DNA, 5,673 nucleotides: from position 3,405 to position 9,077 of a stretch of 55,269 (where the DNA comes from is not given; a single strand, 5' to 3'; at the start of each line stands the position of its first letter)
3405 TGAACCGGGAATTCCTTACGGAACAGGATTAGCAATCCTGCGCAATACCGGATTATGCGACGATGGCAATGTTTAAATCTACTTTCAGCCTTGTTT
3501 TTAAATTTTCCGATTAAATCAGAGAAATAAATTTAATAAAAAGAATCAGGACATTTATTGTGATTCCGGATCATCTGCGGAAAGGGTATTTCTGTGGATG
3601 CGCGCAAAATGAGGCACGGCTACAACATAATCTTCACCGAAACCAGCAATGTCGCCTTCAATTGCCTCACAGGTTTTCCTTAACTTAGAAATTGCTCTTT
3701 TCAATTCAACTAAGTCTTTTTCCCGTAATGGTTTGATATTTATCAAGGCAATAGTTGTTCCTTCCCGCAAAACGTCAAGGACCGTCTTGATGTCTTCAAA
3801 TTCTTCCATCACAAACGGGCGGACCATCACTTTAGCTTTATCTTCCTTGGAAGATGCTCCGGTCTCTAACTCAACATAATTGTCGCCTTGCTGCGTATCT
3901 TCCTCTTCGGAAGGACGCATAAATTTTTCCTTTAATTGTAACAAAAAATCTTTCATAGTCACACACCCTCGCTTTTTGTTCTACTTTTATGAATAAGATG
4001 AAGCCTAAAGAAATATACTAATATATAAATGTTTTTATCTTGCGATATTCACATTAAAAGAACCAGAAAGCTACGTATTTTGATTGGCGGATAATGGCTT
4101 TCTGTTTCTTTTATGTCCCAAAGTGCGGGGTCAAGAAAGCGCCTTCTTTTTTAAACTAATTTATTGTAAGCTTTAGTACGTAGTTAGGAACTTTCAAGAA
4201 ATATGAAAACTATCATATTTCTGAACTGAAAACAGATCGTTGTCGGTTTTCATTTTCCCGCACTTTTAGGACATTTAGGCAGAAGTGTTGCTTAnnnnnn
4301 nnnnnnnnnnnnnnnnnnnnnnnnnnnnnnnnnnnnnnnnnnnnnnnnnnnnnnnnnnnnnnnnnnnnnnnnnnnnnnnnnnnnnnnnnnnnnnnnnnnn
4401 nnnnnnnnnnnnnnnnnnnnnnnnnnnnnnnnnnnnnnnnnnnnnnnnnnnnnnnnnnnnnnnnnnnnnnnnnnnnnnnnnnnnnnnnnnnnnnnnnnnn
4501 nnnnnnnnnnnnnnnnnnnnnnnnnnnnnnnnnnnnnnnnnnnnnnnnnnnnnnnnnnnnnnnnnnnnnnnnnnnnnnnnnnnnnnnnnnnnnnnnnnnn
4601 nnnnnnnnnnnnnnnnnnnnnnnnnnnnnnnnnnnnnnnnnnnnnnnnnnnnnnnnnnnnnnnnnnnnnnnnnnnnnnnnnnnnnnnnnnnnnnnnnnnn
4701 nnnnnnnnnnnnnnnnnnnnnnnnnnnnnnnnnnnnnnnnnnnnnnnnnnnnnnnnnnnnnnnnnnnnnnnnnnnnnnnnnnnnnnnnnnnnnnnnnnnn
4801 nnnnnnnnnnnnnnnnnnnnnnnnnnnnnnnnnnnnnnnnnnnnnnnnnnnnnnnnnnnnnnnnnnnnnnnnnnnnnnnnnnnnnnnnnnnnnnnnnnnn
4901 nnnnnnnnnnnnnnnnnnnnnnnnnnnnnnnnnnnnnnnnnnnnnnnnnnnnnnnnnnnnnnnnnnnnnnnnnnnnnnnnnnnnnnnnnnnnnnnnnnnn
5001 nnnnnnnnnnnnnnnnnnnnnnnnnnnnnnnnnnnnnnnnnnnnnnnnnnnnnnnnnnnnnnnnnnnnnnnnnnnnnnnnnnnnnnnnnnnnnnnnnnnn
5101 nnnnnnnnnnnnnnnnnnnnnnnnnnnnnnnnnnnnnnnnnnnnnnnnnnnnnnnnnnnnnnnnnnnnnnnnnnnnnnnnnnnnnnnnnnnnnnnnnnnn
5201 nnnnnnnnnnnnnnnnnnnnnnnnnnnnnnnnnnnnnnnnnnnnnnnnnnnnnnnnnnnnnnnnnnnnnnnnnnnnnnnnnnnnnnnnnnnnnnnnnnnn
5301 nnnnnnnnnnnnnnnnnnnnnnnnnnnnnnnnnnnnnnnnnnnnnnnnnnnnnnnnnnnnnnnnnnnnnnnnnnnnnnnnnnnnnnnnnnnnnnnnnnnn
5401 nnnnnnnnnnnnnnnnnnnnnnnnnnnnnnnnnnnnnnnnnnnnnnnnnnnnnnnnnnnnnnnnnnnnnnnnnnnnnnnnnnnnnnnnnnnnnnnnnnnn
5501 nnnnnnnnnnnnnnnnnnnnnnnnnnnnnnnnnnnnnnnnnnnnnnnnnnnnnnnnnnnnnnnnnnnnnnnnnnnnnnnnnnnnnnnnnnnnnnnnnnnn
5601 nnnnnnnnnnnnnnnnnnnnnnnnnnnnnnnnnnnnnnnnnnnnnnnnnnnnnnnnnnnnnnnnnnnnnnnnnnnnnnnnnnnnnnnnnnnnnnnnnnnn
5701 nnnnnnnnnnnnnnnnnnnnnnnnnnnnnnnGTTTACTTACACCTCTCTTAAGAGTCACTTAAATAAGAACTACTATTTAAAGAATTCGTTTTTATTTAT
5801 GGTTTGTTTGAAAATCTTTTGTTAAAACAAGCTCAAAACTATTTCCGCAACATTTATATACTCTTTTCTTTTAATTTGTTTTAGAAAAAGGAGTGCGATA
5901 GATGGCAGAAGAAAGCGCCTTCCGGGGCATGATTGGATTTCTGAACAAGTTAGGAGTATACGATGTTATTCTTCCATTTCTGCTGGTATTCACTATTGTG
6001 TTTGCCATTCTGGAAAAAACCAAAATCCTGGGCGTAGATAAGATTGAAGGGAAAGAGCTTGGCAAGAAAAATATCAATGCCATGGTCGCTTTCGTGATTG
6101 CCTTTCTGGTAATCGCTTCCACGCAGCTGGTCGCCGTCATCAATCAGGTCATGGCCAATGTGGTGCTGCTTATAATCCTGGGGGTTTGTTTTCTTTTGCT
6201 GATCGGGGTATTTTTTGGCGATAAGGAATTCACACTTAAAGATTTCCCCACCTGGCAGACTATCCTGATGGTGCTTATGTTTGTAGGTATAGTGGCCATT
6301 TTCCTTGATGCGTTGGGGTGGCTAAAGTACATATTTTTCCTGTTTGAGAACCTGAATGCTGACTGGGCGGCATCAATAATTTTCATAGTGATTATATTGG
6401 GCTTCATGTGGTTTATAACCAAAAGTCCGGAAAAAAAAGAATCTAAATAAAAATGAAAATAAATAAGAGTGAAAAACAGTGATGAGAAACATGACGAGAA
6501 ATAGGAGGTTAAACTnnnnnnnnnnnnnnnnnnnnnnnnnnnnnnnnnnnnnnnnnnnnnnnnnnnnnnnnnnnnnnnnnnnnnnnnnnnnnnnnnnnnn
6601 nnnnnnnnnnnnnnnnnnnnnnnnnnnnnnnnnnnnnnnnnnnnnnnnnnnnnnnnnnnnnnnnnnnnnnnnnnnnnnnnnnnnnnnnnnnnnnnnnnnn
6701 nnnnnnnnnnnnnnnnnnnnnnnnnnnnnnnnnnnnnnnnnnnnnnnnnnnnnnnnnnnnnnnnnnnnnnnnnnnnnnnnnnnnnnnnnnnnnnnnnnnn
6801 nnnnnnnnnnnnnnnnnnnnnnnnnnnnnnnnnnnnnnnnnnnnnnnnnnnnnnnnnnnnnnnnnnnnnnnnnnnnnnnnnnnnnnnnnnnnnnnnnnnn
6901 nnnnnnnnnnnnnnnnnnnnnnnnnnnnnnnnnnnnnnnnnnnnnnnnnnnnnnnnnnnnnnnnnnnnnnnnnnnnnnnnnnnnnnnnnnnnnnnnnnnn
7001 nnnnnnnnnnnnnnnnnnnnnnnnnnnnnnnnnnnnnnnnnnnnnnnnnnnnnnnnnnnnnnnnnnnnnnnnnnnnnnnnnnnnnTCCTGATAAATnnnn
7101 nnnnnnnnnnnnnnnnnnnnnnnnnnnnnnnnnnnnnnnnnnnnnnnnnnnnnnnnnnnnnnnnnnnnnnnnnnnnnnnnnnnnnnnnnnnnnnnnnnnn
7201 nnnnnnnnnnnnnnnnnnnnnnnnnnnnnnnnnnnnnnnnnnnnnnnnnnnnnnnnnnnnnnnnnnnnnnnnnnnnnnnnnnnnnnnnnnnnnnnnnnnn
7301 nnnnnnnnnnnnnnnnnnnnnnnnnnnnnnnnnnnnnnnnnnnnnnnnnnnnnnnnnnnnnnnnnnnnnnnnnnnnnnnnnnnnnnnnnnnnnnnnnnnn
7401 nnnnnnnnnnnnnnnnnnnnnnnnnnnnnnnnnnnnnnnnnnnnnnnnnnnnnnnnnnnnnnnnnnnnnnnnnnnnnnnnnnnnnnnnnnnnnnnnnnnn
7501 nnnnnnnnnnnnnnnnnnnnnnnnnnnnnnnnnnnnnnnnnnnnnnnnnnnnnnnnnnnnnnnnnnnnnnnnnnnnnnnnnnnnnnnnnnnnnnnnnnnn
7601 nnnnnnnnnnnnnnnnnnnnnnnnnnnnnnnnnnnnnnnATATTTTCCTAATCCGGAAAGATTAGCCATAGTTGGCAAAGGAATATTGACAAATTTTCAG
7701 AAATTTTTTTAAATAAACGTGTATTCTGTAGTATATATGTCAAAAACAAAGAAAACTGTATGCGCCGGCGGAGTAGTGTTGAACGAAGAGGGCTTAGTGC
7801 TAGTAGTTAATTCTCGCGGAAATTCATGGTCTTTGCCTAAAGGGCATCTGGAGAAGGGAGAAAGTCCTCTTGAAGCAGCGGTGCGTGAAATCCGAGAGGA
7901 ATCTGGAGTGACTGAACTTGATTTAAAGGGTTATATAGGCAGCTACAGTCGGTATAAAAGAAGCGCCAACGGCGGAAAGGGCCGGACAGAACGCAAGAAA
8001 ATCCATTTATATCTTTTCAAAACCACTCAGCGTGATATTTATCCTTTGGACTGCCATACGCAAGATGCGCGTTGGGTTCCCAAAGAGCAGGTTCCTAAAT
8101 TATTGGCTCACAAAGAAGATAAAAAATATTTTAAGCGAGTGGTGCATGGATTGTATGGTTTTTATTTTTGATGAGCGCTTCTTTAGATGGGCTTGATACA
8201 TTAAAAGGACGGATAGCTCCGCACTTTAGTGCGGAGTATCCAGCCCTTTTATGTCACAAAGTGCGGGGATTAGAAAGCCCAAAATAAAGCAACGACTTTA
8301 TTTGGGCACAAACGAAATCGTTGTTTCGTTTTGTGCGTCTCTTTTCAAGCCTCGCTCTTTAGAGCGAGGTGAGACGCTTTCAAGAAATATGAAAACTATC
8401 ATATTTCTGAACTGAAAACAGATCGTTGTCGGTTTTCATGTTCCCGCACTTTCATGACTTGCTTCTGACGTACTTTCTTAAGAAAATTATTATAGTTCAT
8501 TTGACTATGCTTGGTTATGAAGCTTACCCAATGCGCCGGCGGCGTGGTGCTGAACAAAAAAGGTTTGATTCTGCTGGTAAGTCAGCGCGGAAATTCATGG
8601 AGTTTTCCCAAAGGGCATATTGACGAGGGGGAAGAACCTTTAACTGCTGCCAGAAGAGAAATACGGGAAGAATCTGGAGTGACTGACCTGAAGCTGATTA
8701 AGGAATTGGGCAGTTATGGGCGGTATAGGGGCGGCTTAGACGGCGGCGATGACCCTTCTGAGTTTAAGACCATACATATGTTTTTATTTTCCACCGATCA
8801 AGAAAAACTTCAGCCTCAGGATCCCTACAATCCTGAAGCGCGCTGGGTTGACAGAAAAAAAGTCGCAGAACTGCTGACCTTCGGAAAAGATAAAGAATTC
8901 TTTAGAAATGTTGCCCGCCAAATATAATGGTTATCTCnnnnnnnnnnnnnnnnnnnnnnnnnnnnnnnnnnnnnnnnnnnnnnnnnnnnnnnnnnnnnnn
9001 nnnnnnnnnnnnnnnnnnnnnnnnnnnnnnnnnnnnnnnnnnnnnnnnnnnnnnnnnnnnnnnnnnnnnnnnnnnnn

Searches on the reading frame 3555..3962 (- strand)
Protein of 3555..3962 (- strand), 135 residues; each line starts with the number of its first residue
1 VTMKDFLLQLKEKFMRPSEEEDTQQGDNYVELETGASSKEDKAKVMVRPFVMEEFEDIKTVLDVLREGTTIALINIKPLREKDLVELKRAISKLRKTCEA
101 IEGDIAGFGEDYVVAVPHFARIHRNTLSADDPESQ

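Call 40: search_protein_families(library=pfam, proteins=[window:3555-3962:-], max_evalue=0.01)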
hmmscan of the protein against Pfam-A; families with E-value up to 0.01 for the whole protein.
window:3555-3962:- (135 aa): 1 family
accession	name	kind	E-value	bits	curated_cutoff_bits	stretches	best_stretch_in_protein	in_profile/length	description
PF04472.17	SepF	-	7e-09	36.2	27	1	50-120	4-70/72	Cell division protein SepF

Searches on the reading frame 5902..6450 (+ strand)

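Call 40: search_protein_families(library=pfam, proteins=[window:5902-6450:+], max_evalue=0.01)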
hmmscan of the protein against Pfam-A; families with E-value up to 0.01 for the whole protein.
window:5902-6450:+ (182 aa): 1 family
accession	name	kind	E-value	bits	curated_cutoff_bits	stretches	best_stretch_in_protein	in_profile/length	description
PF01757.29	Acyl_transf_3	-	0.0011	18.5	31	1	24-172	128-257/326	Acyltransferase domain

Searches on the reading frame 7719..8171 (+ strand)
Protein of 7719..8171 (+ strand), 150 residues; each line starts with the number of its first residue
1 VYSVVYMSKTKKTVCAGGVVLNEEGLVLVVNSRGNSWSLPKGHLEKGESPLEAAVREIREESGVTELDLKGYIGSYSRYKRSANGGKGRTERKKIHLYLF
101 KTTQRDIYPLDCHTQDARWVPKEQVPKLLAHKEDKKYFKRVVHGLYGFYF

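Call 31: find_encoding_contigs(protein=window:7719-8171:+, flank=1500, max_places=10)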
Protein window:7719-8171:+ (150 aa): no gene with exactly this product is on record in the collection.

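Call 40: search_protein_families(library=pfam, proteins=[window:7719-8171:+], max_evalue=0.01)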
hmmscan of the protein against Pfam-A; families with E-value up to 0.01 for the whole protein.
window:7719-8171:+ (150 aa): 2 families
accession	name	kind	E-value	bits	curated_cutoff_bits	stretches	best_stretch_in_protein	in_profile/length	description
PF00293.34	NUDIX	-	6.9e-22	78.3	21.1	1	13-139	3-132/134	NUDIX domain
PF14815.12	NUDIX_4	-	0.0055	16.9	35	0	34-66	24-53/113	NUDIX domain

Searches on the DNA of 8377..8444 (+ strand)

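Call 85: build_rna_model(alignment_id=A1, structure=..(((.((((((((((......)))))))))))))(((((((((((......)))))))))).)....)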
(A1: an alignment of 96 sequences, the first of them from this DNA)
Model R1 built from alignment A1 (96 sequences, 68 columns); structure: as given.
model positions 68; base pairs 24; branch points 1; effective number of sequences 3.51; information 0.826 bits per position. Calibrated on 0.2 Mb of random sequence (short: E-values are rough).
structure used (alignment columns):
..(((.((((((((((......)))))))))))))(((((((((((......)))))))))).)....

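Call 86: search_with_rna_model(model_id=R1, source=window, filters=off, max_evalue=1, show_alignments=0)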
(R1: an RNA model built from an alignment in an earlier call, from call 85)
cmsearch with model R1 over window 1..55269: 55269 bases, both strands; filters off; matches with E-value up to 1: 21.
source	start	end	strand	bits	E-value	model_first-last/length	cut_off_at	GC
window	45483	45550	-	82.9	1.9e-15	1-68/68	no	0.32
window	53111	53178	+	81.9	3e-15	1-68/68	no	0.25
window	53111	53178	-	80.5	6.1e-15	1-68/68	no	0.25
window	45483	45550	+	80.4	6.3e-15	1-68/68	no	0.32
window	8377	8444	-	77.7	2.2e-14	1-68/68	no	0.32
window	8377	8444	+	77.7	2.2e-14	1-68/68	no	0.32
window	4191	4258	+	69.4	1.3e-12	1-68/68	no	0.31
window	4191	4258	-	68.8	1.6e-12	1-68/68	no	0.31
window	8276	8339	+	50.2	1.2e-08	1-68/68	no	0.41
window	8274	8339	-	47.6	4.4e-08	1-68/68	no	0.39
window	21763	21826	+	44.8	1.7e-07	1-68/68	no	0.28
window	22000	22063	+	41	1e-06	1-68/68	no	0.39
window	21763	21826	-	40.3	1.5e-06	1-68/68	no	0.28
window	22000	22063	-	39.3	2.3e-06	1-68/68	no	0.39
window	1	27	+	23.4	0.0048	37-63/68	no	0.3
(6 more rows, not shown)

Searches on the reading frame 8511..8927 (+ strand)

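Call 40: search_protein_families(library=pfam, proteins=[window:8511-8927:+], max_evalue=0.01)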
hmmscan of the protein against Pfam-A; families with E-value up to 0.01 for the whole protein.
window:8511-8927:+ (138 aa): 2 families
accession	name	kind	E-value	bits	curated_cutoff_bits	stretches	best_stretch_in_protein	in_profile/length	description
PF00293.34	NUDIX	-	1.5e-21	77.2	21.1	1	8-131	5-131/134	NUDIX domain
PF14815.12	NUDIX_4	-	0.0096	16.1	35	0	27-58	24-52/113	NUDIX domain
